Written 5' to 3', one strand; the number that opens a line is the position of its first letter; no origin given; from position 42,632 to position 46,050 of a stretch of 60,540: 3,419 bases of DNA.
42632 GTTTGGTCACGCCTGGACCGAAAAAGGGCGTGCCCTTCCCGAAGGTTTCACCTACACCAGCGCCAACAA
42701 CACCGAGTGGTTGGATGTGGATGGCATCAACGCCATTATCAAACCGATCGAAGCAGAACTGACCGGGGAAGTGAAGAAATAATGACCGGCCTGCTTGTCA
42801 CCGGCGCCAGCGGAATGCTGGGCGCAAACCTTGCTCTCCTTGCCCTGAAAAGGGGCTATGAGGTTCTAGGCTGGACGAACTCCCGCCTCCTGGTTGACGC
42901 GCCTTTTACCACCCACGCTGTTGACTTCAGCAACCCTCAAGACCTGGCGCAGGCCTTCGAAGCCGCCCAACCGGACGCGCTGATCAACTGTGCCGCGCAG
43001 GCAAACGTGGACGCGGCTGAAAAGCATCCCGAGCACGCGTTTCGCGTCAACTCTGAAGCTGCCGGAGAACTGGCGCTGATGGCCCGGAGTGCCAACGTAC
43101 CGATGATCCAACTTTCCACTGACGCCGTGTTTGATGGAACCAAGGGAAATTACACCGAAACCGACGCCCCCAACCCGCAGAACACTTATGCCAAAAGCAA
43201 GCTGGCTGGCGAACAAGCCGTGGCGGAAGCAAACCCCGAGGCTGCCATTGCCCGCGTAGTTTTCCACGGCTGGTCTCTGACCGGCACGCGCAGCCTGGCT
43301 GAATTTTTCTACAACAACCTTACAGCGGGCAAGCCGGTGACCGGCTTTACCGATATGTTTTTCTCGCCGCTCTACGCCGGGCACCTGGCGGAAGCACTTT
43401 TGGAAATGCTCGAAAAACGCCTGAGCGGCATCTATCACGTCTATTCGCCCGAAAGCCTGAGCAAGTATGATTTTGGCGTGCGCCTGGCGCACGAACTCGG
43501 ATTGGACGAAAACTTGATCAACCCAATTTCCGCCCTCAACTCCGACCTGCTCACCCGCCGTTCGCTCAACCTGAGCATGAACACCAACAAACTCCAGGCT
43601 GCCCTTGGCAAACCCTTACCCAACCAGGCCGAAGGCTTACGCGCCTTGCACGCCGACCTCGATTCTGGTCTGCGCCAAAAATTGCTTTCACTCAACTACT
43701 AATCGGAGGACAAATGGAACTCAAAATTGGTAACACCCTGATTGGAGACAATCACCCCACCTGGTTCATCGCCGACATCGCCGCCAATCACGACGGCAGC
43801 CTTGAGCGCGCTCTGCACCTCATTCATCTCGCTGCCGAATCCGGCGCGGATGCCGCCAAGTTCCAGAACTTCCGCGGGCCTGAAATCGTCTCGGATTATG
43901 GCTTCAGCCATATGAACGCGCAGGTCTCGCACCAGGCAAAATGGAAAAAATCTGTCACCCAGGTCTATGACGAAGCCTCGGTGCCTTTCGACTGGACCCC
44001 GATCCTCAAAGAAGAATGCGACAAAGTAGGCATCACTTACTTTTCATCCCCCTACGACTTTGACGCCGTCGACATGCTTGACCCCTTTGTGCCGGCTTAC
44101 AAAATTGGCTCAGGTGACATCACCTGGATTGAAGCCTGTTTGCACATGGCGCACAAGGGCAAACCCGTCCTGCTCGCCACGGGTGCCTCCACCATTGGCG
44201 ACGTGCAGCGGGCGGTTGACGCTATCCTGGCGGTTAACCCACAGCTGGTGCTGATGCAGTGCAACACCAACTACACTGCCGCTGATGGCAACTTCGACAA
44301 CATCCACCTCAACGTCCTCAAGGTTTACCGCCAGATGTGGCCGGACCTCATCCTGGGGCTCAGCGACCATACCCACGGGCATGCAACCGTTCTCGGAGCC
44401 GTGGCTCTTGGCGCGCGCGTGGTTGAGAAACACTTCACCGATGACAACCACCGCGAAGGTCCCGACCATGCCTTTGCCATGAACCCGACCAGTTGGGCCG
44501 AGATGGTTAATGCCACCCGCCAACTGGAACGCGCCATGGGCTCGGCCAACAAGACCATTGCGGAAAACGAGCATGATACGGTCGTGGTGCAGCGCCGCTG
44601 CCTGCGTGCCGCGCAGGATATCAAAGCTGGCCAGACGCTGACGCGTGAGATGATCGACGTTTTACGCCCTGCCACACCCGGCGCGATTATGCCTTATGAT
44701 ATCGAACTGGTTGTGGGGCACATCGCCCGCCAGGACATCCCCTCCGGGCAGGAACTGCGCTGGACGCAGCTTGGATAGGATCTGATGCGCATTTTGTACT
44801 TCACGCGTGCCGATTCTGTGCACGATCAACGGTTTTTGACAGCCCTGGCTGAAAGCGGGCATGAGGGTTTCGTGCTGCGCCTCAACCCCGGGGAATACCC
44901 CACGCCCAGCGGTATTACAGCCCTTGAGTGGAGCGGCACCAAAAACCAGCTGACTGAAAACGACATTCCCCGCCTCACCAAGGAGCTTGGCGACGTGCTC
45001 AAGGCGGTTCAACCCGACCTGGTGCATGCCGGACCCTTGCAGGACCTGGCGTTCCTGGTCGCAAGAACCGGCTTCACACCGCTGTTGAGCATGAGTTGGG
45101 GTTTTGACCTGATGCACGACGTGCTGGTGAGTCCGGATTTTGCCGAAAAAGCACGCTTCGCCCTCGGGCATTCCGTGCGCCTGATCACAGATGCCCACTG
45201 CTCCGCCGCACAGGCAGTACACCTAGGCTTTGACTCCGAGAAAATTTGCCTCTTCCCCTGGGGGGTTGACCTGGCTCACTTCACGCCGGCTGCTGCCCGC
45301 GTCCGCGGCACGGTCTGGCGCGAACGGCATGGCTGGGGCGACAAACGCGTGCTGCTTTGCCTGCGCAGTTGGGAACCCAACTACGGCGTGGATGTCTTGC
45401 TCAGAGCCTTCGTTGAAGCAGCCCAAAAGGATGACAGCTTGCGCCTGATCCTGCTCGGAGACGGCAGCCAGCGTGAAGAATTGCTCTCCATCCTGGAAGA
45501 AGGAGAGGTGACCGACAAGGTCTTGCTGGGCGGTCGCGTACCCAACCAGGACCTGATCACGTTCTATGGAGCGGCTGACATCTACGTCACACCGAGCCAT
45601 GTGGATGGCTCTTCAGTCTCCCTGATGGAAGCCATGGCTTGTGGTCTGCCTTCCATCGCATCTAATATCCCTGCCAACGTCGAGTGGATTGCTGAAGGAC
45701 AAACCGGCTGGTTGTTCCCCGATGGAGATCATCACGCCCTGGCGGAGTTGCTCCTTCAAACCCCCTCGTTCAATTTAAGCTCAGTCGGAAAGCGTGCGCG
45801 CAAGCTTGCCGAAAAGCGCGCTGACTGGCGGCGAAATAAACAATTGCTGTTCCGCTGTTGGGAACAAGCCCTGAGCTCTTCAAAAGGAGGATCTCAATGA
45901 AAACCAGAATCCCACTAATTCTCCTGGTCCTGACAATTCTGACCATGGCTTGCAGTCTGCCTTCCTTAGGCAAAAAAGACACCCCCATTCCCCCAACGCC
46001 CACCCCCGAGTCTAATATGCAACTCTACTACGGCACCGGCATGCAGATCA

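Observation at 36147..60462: A ~25-kb single-strand, translationally coupled operon for an ABC-transporter-exported nonulosonic-acid glycopolymer in a probable monoderm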

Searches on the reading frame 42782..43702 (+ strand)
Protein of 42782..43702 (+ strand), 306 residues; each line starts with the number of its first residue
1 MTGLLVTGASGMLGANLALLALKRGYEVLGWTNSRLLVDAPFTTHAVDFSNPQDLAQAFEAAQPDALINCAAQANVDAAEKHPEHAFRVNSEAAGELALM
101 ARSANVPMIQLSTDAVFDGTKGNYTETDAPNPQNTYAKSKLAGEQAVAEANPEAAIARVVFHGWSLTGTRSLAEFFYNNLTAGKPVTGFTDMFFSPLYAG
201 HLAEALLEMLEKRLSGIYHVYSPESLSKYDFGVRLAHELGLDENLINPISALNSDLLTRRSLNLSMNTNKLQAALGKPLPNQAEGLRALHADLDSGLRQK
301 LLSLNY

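Call 4: search_protein_families(library=pfam, proteins=[window:42782-43702:+], max_evalue=0.001)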
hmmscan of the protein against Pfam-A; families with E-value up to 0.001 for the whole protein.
window:42782-43702:+ (306 aa): 7 families
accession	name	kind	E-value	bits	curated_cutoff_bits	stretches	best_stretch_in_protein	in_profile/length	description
PF04321.23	RmlD_sub_bind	-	1.4e-60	205.3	27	1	4-292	3-284/287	RmlD substrate binding domain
PF01370.27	Epimerase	-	4.4e-30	105.3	20.9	1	5-212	2-227/240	NAD dependent epimerase/dehydratase family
PF16363.11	GDP_Man_Dehyd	-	3.1e-19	70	27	1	5-151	1-168/332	GDP-mannose 4,6 dehydratase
PF02719.21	Polysacc_synt_2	-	1.7e-08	34.5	20.2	1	47-187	61-193/293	Polysaccharide biosynthesis protein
PF07993.18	NAD_binding_4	-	5.6e-07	29.4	20.1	1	61-160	86-201/258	Male sterility protein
PF01073.25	3Beta_HSD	-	1.4e-05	24.7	22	1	5-152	1-162/280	3-beta hydroxysteroid dehydrogenase/isomerase family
PF04127.22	DFP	-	0.00098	19.4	22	0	9-88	27-107/186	DNA/pantothenate metabolism flavoprotein C-terminal domain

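Call 8: search_protein_families(library=ncbifam, proteins=[window:42782-43702:+], max_evalue=0.00001)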
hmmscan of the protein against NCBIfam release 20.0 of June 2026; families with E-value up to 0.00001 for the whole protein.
window:42782-43702:+ (306 aa): 8 families
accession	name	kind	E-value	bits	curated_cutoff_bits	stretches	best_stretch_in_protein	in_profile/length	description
TIGR01214.1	rmlD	equivalog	1.3e-61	208.2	224.05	1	4-289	2-281/285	dTDP-4-dehydrorhamnose reductase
NF007440.0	PRK09987.1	equivalog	7.3e-24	84.6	308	1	37-290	28-290/299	dTDP-4-dehydrorhamnose reductase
TIGR01179.1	galE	equivalog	4.3e-11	42.2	262.3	1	4-151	2-160/332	UDP-glucose 4-epimerase GalE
TIGR01181.1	dTDP_gluc_dehyt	equivalog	3.2e-10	39.6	365.1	1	4-147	2-162/321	dTDP-glucose 4,6-dehydratase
TIGR02197.1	heptose_epim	equivalog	1.5e-08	34.2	274.6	1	4-150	1-152/316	ADP-glyceromanno-heptose 6-epimerase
TIGR02622.1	CDP_4_6_dhtase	equivalog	1.5e-07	30.9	278.45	1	4-148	7-166/352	CDP-glucose 4,6-dehydratase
TIGR03466.1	HpnA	hypoth_equivalog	1.9e-07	30.3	367.65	1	5-153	4-158/327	hopanoid-associated sugar epimerase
NF042423.1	oxyalk_red_Shew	equivalog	2.5e-06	26.8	580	1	4-154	11-163/331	2-alkyl-3-oxoalkanoate reductase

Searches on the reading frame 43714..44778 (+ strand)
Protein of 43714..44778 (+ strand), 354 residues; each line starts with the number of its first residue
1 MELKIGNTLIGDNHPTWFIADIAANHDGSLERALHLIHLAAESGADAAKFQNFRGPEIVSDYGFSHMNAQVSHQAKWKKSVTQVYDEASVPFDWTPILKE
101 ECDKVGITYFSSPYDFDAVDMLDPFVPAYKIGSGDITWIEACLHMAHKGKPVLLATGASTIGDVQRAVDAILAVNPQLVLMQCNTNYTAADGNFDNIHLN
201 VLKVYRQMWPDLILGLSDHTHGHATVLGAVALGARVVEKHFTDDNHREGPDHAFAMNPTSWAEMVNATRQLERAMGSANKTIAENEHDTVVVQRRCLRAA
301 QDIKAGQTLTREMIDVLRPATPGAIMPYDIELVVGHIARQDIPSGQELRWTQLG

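Call 4: search_protein_families(library=pfam, proteins=[window:43714-44778:+], max_evalue=0.001)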
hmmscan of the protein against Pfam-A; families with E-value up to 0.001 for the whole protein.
window:43714-44778:+ (354 aa): 2 families
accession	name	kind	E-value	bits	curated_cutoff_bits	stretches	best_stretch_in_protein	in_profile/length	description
PF03102.20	NeuB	-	1.8e-68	231.1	22.1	1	36-280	1-241/241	NeuB family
PF08666.17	SAF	-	2e-11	44.7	21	1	295-353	2-62/63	SAF domain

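Call 8: search_protein_families(library=ncbifam, proteins=[window:43714-44778:+], max_evalue=0.00001)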
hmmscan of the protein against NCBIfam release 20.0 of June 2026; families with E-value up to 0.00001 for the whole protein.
window:43714-44778:+ (354 aa): 2 families
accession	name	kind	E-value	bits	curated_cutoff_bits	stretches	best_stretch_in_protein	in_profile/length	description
TIGR03569.1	NeuB_NnaB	equivalog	1.2e-78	264.5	399.65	1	17-347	2-328/329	N-acetylneuraminate synthase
TIGR03586.1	PseI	equivalog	9e-73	245.3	340.25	1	16-348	2-327/327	pseudaminic acid synthase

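Call 13: find_encoding_contigs(protein=window:43714-44778:+, flank=10000, max_places=6)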
Protein window:43714-44778:+ (354 aa): no gene with exactly this product is on record in the collection.

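Call 21: search_solved_structures(query=window:43714-44778:+, max_evalue=0.00001)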
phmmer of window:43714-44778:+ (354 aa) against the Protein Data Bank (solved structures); distinct sequences matched with E-value up to 0.00001: 8.
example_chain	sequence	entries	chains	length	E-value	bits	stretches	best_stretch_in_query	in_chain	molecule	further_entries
1xuu_A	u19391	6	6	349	4.6e-45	157.4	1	2-352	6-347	polysialic acid capsule biosynthesis protein SiaC | N-acetylneuraminate synthase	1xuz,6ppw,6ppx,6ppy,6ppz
4ipj_A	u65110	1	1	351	1.2e-44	156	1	2-352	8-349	Polysialic acid capsule biosynthesis protein SiaC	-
4ipi_A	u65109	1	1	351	3e-44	154.7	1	2-352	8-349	Polysialic acid capsule biosynthesis protein SiaC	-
2wqp_A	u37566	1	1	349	1.1e-43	152.9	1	2-352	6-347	POLYSIALIC ACID CAPSULE BIOSYNTHESIS PROTEIN SIAC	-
1vli_A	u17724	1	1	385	6e-42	147.1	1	4-351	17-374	Spore coat polysaccharide biosynthesis protein spsE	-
8h2c_A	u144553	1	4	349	1.8e-40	142.3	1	13-349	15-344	Pseudaminic acid synthase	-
6ncs_A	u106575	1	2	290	7.7e-28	100.8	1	2-288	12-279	N-acetylneuraminic acid (Sialic acid) synthetase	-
3g8r_A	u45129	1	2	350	1.1e-16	64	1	17-339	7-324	Probable spore coat polysaccharide biosynthesis protein E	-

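Call 79: list_cluster_members(proteins=[P0121, window:43714-44778:+, window:54699-55577:+, window:53474-54709:+])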
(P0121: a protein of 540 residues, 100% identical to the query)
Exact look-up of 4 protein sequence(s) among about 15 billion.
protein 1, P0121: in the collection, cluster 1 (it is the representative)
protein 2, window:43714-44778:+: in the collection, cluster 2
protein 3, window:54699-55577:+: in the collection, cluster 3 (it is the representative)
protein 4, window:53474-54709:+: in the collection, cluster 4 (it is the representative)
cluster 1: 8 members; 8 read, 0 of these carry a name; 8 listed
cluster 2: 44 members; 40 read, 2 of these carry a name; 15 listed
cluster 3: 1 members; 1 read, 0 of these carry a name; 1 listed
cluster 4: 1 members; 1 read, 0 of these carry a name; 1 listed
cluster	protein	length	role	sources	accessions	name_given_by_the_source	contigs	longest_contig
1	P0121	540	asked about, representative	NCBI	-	-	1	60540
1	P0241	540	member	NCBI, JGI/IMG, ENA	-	-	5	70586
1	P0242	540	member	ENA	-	-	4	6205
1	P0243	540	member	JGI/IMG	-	-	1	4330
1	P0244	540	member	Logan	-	-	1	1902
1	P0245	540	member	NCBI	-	-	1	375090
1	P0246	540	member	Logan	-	-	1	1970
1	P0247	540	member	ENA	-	-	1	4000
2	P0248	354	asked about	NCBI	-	-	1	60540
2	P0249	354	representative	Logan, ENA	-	-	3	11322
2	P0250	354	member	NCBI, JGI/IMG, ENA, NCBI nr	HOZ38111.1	MAG TPA: N-acetylneuraminate synthase family protein [Anaerolineaceae bacterium] | N-acetylneuraminate synthase | N-acetylneuraminate synthase family protein [Anaerolineaceae bacterium]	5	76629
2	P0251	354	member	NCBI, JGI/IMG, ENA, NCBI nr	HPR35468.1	MAG TPA: N-acetylneuraminate synthase family protein [Anaerolineaceae bacterium] | N-acetylneuraminate synthase family protein [Anaerolineaceae bacterium]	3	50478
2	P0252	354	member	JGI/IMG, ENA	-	-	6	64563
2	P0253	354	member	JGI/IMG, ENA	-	-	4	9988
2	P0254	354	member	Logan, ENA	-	-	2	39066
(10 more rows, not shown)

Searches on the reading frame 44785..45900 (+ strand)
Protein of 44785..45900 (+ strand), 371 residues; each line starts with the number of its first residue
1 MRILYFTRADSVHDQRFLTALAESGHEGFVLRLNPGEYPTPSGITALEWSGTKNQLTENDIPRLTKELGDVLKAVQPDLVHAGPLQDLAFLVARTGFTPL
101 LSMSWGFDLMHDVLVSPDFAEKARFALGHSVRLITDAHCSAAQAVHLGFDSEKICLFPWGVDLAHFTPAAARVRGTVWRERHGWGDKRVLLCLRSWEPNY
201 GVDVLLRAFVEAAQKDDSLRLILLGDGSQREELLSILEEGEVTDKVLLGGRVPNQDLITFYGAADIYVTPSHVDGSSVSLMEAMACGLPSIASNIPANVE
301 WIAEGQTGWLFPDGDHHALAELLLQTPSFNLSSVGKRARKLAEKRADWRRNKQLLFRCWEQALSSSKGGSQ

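Call 4: search_protein_families(library=pfam, proteins=[window:44785-45900:+], max_evalue=0.001)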
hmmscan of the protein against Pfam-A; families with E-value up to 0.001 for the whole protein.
window:44785-45900:+ (371 aa): 5 families
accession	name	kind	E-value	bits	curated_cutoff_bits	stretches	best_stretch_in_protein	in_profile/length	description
PF00534.26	Glycos_transf_1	-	1.3e-31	109.9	26.4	1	178-325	5-154/172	Glycosyl transferases group 1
PF13692.12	Glyco_trans_1_4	-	1.4e-28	100.4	27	1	188-324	2-137/142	Glycosyl transferases group 1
PF13477.12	Glyco_trans_4_2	-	3.7e-06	27.6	23.4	1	2-110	1-112/139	Glycosyl transferase 4-like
PF13524.12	Glyco_trans_1_2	-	5.4e-06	26.8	25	1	207-350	3-137/144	Glycosyl transferase-like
PF13439.12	Glyco_transf_4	-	0.00081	19.9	28.5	0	17-164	11-169/170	Glycosyltransferase Family 4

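Call 11: search_protein_families(library=ncbifam, proteins=[window:44785-45900:+], max_evalue=0.001)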
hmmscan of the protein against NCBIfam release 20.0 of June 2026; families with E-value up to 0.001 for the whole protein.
window:44785-45900:+ (371 aa): 31 families (the best 25 are shown)
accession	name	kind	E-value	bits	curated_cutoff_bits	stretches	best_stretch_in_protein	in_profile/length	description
TIGR04063.1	stp3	hypoth_equivalog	1.3e-27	96.8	442.05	1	145-354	173-387/397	TIGR04063 family PEP-CTERM/XrtA system glycosyltransferase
TIGR03088.1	stp2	hypoth_equivalog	2.4e-26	92.7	409.05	1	147-351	155-362/374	TIGR03088 family PEP-CTERM/XrtA system glycosyltransferase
NF041876.1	EPS_EpsE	equivalog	1.1e-20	74.3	400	1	122-348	161-382/389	exopolysaccharide biosynthesis GT4 family glycosyltransferase EpsE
NF038229.1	Glyco4_Geo_Pelo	equivalog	3.3e-18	65.8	400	1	47-362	27-336/338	GPMC system family 4 glycosyltransferase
TIGR03999.1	thiol_BshA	equivalog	9.4e-18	64.3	273.7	1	117-325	132-334/375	N-acetyl-alpha-D-glucosaminyl L-malate synthase BshA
TIGR03449.1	mycothiol_MshA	equivalog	8.5e-16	57.8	462.5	1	131-363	166-404/406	D-inositol-3-phosphate glycosyltransferase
TIGR04047.1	MSMEG_0565_glyc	hypoth_equivalog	6.1e-15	55.2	259.85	1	155-348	162-360/373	MSMEG_0565 family glycosyltransferase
TIGR04005.1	wcaL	equivalog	4.5e-14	52.1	537.6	1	141-344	186-388/406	colanic acid biosynthesis glycosyltransferase WcaL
NF047684.1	TeichurnBiosyTuaC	equivalog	7e-14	51.6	550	1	75-299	107-325/391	teichuronic acid biosynthesis protein TuaC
TIGR04157.1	glyco_rSAM_CFB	subfamily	1.7e-12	47.1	400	1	189-309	229-346/406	TIGR04157 family glycosyltransferase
NF038295.1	EPS_HpsP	equivalog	6.6e-12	45.1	550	1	156-353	180-378/388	hormogonium polysaccharide biosynthesis glycosyltransferase HpsP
TIGR02918.1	TIGR02918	equivalog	3e-11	42.7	574.6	1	202-317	334-448/500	accessory Sec system glycosyltransferase GtfA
NF053787.1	GlcN_PG_synth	equivalog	5.7e-11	41.8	480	1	152-360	164-357/361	N-acetylglucosaminyl phosphatidylglycerol synthase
TIGR02149.1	glgA_Coryne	subfamily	4.5e-10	39.2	302.4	1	144-316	161-336/391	glycogen synthase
TIGR04348.1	TIGR04348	equivalog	4.6e-10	39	300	1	216-330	165-278/310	selenoneine biosynthesis selenosugar synthase SenB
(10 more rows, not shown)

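Call 92: search_solved_structures(query=window:44785-45900:+, max_evalue=0.001)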
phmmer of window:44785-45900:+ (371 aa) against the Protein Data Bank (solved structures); distinct sequences matched with E-value up to 0.001: 66 (the best 60 are shown).
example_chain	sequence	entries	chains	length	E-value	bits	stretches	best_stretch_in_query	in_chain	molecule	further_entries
3oka_A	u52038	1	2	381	2.3e-14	56.4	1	89-348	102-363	GDP-mannose-dependent alpha-(1-6)-phosphatidylinositol monomannoside mannosyltransferase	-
3okc_A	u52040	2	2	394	2.5e-14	56.3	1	89-348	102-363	GDP-mannose-dependent alpha-(1-6)-phosphatidylinositol monomannoside mannosyltransferase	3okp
6kih_A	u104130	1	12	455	1.7e-13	53.6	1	156-366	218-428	Tll1590 protein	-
5d00_A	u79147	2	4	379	2.1e-11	46.7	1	116-319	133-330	N-acetyl-alpha-D-glucosaminyl L-malate synthase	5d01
2jjm_A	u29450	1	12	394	4.4e-11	45.6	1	187-341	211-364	GLYCOSYL TRANSFERASE, GROUP 1 FAMILY PROTEIN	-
3mbo_A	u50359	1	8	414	5e-11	45.4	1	187-341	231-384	Glycosyltransferase, group 1 family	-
4pqg_A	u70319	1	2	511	2.8e-10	43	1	201-318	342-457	Glycosyltransferase Gtf1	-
5e9t_A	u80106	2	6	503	5.6e-10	42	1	202-323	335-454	Glycosyltransferase Gtf1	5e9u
6n1x_A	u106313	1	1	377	7.7e-10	41.5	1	174-321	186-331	Glycosyltransferase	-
6d9t_A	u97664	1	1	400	9e-10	41.3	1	174-321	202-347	Glycosyl transferase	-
3c4q_A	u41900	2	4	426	1.2e-09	40.9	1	146-324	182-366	Predicted glycosyltransferases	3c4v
3c48_A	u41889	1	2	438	1.3e-09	40.8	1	146-324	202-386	Predicted glycosyltransferases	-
4n9w_A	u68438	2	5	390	2.3e-09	40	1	157-360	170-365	GDP-mannose-dependent alpha-(1-2)-phosphatidylinositol mannosyltransferase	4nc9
2gej_A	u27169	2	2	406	2.5e-09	39.8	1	157-360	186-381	PHOSPHATIDYLINOSITOL MANNOSYLTRANSFERASE (PimA)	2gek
8b5s_B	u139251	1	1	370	4.5e-09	39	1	144-322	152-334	UDP-glucose:(Heptosyl) LPS alpha 1,3-glucosyltransferase WaaG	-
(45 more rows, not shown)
